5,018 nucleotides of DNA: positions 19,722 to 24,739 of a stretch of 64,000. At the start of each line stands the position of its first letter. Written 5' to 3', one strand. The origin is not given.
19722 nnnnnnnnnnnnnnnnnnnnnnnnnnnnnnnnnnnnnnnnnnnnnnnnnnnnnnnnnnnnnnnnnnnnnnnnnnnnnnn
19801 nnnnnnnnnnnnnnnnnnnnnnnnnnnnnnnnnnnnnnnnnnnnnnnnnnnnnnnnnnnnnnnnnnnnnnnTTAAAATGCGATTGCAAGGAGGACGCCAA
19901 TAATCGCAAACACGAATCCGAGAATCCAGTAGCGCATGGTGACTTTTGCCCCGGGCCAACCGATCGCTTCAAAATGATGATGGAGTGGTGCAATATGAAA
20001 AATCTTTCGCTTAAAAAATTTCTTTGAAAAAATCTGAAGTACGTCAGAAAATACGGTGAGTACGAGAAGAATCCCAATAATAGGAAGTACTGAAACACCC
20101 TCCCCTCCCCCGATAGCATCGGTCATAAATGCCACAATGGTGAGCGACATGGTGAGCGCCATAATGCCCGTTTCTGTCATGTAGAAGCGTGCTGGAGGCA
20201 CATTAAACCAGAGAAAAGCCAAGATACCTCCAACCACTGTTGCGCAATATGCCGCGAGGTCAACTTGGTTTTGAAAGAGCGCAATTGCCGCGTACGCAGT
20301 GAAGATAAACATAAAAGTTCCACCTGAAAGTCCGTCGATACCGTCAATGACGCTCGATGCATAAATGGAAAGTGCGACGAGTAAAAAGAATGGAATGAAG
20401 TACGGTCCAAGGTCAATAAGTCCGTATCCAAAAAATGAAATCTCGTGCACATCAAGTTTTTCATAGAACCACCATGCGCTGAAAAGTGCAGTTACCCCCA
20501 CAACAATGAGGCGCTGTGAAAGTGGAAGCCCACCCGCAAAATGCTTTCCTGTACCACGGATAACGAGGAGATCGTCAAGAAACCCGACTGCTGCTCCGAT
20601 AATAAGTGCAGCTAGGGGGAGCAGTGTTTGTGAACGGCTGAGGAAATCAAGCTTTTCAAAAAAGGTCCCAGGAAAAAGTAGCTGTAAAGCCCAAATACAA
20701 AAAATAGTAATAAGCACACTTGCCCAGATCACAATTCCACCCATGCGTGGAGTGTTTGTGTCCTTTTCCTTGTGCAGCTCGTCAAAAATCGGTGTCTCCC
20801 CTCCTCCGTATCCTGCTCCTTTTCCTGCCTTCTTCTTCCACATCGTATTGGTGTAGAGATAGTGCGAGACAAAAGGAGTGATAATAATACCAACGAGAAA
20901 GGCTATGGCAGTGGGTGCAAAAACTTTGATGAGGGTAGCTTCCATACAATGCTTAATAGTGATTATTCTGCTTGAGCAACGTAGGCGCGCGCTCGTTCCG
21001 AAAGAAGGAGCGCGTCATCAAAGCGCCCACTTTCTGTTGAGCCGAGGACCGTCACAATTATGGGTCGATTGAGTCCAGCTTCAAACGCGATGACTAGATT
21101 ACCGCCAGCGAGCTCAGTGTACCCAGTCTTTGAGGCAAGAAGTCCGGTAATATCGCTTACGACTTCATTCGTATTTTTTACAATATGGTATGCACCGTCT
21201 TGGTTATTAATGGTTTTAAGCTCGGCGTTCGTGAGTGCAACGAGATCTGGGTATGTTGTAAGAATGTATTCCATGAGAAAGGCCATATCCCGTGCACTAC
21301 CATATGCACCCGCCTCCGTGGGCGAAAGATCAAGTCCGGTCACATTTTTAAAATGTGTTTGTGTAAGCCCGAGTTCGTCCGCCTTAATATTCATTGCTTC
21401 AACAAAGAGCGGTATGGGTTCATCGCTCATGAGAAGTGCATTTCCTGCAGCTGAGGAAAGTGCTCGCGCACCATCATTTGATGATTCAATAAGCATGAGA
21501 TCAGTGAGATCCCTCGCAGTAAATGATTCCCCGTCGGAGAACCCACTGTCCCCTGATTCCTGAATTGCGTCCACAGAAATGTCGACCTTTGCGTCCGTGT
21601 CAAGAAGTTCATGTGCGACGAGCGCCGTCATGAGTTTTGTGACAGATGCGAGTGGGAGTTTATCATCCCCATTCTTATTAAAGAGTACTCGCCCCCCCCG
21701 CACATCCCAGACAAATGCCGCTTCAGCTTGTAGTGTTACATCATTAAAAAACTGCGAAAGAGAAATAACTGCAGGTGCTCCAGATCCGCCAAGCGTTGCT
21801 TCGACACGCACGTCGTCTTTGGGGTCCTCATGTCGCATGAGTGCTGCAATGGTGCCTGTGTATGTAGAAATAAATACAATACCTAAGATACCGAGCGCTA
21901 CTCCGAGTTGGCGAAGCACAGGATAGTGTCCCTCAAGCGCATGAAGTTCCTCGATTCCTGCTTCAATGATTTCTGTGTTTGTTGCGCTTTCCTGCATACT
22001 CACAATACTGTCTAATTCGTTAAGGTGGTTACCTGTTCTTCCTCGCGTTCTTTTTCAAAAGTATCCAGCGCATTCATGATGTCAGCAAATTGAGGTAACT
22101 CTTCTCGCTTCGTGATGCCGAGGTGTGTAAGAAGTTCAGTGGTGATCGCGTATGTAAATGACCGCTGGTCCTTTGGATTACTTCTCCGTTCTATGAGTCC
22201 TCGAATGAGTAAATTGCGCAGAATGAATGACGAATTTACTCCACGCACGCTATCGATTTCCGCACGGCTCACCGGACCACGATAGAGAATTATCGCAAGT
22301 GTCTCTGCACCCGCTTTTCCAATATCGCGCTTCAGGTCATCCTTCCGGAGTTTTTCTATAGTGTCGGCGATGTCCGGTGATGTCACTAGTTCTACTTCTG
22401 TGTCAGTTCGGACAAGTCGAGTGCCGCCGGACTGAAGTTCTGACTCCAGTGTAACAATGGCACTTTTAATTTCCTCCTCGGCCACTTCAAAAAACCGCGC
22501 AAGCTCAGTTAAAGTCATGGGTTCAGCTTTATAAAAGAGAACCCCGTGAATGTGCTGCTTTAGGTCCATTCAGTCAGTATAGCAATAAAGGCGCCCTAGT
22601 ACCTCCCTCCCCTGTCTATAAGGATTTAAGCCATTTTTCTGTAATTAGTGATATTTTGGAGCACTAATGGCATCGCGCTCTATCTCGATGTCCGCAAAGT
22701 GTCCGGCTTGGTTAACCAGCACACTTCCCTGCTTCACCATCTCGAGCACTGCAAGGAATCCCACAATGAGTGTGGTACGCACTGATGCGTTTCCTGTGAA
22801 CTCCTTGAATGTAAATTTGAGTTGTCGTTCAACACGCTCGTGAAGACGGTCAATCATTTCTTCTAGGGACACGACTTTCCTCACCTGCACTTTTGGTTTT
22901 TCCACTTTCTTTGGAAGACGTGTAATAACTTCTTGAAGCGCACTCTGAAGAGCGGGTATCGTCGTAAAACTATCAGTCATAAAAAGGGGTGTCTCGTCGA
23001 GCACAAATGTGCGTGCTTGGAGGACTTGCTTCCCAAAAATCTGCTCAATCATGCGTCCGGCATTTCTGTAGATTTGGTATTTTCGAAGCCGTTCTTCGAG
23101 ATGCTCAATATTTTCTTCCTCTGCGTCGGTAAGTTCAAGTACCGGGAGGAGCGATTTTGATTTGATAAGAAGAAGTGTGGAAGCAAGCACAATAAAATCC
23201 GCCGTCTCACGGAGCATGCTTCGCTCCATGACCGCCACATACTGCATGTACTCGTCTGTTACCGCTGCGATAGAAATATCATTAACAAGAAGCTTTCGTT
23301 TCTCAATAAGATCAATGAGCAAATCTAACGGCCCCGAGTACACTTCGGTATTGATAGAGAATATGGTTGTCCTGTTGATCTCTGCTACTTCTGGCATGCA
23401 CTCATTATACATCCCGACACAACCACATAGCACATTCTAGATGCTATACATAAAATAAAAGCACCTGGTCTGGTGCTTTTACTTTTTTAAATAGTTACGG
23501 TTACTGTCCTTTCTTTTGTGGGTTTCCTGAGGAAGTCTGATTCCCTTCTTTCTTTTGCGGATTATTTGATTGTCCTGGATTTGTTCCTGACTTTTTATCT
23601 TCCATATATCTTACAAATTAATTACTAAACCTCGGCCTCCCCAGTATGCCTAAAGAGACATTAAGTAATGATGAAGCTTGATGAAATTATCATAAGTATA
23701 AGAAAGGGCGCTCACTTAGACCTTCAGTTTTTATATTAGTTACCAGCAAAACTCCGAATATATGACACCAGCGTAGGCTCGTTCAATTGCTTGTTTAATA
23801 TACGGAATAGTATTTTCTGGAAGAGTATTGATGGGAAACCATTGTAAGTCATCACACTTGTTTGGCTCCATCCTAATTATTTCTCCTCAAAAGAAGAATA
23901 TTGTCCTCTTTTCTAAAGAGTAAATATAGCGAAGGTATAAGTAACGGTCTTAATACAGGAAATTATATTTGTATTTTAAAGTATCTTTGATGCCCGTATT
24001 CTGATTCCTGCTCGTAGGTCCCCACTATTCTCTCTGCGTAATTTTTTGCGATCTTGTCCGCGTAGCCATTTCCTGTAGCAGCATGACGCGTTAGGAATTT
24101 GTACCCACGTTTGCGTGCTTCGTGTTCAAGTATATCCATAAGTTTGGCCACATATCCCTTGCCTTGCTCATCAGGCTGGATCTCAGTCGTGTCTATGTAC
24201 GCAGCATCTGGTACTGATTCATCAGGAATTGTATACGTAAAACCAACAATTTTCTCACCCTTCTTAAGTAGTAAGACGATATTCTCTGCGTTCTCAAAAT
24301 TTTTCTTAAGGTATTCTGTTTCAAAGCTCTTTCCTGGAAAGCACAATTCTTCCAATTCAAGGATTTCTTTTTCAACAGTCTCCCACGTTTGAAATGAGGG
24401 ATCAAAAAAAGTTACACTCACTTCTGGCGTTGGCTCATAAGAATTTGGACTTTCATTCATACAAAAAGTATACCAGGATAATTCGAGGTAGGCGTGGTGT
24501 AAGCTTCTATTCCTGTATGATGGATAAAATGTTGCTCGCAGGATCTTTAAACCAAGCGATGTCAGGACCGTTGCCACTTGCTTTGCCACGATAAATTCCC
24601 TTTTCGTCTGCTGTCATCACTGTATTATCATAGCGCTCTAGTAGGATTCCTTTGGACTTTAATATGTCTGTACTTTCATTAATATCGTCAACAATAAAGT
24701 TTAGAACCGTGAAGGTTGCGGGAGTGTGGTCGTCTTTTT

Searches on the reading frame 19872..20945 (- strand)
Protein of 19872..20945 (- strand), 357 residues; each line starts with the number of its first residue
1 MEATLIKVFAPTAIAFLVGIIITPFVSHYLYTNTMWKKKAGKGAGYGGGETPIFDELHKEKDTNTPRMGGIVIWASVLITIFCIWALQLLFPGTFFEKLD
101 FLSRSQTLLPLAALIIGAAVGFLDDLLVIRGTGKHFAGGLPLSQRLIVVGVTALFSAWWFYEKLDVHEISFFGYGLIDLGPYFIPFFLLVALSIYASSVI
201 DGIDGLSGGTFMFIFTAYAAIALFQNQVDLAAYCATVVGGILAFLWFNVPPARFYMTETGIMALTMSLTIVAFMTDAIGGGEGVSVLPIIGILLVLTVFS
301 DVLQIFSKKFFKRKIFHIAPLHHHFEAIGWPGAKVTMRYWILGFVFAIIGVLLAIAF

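Call 48: search_protein_families(library=pfam, max_evalue=1e-10, proteins=[window:19872-20945:-])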
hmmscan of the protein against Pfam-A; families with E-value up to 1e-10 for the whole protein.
window:19872-20945:- (357 aa): 1 family
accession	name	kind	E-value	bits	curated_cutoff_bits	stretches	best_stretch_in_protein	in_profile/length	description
PF00953.26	Glycos_transf_4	-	3.4e-18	66.6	27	1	111-274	5-158/160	Glycosyl transferase family 4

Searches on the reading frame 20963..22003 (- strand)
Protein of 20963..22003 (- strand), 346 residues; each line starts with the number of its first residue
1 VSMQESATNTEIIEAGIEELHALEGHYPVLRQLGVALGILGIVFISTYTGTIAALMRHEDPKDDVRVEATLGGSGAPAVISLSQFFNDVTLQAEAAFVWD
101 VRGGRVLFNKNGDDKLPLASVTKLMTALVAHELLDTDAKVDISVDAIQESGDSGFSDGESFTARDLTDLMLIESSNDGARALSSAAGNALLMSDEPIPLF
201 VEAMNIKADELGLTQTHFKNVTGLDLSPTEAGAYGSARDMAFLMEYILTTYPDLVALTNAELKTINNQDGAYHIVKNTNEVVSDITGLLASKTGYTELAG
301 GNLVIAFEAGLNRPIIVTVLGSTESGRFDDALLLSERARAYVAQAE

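Call 48: search_protein_families(library=pfam, max_evalue=1e-10, proteins=[window:20963-22003:-])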
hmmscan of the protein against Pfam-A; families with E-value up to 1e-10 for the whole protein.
window:20963-22003:- (346 aa): 1 family
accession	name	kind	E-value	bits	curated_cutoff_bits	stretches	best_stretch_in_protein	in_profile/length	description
PF00768.25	Peptidase_S11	-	1.4e-39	136.4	27.6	1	90-322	9-237/239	D-alanyl-D-alanine carboxypeptidase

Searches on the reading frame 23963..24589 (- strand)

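Call 9: search_protein_families(library=ncbifam, proteins=[window:23963-24589:-])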
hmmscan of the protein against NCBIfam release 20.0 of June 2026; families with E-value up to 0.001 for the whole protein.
window:23963-24589:- (208 aa): 2 families
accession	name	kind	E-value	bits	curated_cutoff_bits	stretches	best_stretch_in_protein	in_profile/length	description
TIGR01575.1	rimI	equivalog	3.5e-08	33.7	86.4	1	74-175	3-101/132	ribosomal protein S18-alanine N-acetyltransferase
NF040503.1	resist_ArsN1a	equivalog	5.7e-05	22.9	170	1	91-196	34-143/159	arsinothricin resistance N-acetyltransferase ArsN1 family A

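Call 10: search_protein_families(library=pfam, proteins=[window:23963-24589:-])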
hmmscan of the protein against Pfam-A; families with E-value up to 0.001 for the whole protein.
window:23963-24589:- (208 aa): 3 families
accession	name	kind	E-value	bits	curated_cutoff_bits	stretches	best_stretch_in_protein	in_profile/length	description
PF00583.31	Acetyltransf_1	-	4.2e-10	40.3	20.7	1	75-170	3-100/116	Acetyltransferase (GNAT) family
PF13673.13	Acetyltransf_10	-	1e-06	29.2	23.6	1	83-169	12-93/128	Acetyltransferase (GNAT) domain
PF13527.13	Acetyltransf_9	-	8.7e-06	26.2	25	1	74-176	11-119/127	Acetyltransferase (GNAT) domain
